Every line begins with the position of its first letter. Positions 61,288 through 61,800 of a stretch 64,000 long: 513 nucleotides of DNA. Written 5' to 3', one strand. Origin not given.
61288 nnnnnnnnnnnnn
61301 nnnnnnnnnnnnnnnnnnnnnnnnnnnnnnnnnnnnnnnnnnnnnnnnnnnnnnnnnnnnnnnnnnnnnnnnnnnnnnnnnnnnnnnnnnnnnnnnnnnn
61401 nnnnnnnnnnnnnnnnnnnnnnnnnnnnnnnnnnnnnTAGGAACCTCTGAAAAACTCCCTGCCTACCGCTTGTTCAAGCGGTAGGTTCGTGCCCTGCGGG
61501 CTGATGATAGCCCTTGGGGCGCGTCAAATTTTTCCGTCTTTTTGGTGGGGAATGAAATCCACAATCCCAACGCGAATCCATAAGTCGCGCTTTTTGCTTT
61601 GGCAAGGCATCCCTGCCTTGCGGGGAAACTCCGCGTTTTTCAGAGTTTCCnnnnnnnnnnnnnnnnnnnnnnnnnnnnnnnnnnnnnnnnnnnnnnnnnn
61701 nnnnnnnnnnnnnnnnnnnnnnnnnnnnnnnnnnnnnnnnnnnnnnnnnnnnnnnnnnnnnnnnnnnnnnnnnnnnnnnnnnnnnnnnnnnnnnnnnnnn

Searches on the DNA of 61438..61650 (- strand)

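Call 33: search_dna_similar(query=window:61438-61650:-, collection=plasmids, mode=distant, max_evalue=0.01)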
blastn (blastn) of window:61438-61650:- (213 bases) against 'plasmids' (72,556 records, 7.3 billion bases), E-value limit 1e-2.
No match.

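Call 34: search_dna_similar(query=window:61438-61650:-, collection=phages, mode=distant, max_evalue=0.01)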
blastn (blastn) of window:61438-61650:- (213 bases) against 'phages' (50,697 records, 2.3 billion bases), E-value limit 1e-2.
No match.
